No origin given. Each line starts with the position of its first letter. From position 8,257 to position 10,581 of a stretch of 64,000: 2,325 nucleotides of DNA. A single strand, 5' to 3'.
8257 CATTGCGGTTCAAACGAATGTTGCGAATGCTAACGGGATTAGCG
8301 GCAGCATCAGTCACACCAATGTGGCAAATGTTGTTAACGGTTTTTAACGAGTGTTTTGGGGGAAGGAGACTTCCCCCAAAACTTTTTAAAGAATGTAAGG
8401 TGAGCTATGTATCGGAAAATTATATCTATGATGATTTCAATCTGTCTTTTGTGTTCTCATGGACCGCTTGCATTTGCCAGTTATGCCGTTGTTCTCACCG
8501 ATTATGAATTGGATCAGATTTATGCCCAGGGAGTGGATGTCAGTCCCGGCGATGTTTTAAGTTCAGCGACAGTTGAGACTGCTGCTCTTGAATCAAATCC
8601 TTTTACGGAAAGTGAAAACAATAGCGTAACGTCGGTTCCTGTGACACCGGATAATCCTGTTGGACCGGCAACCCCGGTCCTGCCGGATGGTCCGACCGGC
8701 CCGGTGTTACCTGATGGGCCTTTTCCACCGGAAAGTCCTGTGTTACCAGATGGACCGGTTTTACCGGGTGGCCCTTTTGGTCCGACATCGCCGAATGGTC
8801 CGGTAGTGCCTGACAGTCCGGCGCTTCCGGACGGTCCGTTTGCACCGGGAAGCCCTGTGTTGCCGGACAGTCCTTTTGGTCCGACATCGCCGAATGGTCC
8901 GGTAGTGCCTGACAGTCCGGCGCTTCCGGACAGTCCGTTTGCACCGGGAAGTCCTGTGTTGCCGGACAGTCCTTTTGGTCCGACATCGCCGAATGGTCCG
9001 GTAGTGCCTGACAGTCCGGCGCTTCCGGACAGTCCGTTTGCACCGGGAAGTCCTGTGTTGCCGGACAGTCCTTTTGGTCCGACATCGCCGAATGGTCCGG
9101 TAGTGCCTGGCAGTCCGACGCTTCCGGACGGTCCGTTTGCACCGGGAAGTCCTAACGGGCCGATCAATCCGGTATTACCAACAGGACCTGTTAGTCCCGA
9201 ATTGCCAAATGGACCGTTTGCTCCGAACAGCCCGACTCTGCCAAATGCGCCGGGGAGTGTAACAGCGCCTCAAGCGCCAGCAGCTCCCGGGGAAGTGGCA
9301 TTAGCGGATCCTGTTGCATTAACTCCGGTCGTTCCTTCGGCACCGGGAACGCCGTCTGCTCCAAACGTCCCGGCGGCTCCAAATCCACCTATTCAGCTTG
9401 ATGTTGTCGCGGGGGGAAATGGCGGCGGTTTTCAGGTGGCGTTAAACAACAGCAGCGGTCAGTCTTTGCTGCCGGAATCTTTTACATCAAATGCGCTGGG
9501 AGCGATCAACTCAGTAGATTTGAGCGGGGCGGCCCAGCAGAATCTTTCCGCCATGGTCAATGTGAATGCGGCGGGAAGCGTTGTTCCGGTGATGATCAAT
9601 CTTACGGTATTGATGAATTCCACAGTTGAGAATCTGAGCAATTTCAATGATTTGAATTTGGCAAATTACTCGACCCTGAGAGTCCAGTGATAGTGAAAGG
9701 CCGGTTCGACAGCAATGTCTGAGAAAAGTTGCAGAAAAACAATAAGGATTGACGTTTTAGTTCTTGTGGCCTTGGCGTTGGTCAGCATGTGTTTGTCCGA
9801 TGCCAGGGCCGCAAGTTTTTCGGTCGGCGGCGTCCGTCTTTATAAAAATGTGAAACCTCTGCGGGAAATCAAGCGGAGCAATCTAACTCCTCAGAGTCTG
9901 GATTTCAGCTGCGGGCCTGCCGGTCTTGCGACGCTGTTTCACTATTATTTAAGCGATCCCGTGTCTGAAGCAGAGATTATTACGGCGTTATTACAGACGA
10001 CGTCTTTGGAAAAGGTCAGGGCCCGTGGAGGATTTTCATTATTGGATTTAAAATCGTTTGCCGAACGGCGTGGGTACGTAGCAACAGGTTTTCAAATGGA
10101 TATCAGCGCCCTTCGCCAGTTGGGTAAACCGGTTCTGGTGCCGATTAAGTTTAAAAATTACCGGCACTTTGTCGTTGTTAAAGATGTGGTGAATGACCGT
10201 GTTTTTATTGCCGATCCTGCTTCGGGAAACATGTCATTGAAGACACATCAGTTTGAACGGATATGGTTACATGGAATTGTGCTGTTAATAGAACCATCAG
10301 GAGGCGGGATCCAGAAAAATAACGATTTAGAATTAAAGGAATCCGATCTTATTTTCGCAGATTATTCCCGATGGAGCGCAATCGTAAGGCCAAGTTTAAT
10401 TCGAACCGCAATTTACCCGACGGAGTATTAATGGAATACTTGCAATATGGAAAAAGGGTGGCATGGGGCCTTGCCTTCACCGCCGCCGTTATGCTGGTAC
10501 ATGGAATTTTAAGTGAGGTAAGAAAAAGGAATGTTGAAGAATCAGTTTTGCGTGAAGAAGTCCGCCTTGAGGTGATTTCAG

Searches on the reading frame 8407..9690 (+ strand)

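Call 7: search_protein_families(library=pfam, proteins=[window:8407-9690:+], max_evalue=0.01)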
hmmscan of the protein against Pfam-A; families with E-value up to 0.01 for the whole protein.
window:8407-9690:+ (427 aa): 0 families

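Call 8: search_protein_families(library=ncbifam, proteins=[window:8407-9690:+], max_evalue=0.01)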
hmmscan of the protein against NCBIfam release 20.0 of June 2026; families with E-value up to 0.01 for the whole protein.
window:8407-9690:+ (427 aa): 1 family
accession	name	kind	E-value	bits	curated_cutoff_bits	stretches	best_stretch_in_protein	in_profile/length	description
NF038253.1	GBS_IgA_bnd_BAC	equivalog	4.8e-14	51.2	1700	3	163-243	825-911/1127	IgA Fc-binding protein BAC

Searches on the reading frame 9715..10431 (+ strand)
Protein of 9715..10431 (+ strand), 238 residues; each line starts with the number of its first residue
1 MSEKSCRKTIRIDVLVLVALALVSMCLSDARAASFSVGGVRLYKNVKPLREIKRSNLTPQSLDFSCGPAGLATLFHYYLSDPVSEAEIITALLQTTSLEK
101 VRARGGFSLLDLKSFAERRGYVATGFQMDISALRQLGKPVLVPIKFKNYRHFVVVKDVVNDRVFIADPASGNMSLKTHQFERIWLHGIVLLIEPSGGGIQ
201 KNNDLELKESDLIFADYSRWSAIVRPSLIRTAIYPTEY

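Call 7: search_protein_families(library=pfam, proteins=[window:9715-10431:+], max_evalue=0.01)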
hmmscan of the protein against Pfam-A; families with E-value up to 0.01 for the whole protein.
window:9715-10431:+ (238 aa): 1 family
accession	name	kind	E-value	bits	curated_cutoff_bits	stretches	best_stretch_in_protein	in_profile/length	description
PF03412.21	Peptidase_C39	-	5.1e-20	72.1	22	1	57-195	4-131/133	Peptidase C39 family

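Call 8: search_protein_families(library=ncbifam, proteins=[window:9715-10431:+], max_evalue=0.01)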
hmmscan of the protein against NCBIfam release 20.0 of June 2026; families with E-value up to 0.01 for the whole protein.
window:9715-10431:+ (238 aa): 5 families
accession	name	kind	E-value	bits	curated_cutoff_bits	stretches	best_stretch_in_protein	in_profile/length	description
NF050078.1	pilus_FilB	exception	2.6e-36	125.4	475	1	27-216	34-220/277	putative pilus system C39 family peptidase FilB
NF058616.2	C39_FapD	equivalog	9.6e-35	119.9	330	1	17-205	3-189/224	fibril amyloid maturation endopeptidase FapD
TIGR03796.1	NHLM_micro_ABC1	equivalog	5.4e-13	48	853.3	1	66-196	13-130/710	NHLP family bacteriocin export ABC transporter peptidase/permease/ATPase subunit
NF045998.1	cleave_ABC_plasm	equivalog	1e-11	43.8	500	1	106-221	40-155/673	Mbov_0121 family peptidase domain-containing ABC transporter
TIGR01193.1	bacteriocin_ABC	subfamily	7e-06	24.8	523.85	1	65-194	6-130/708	peptide cleavage/export ABC transporter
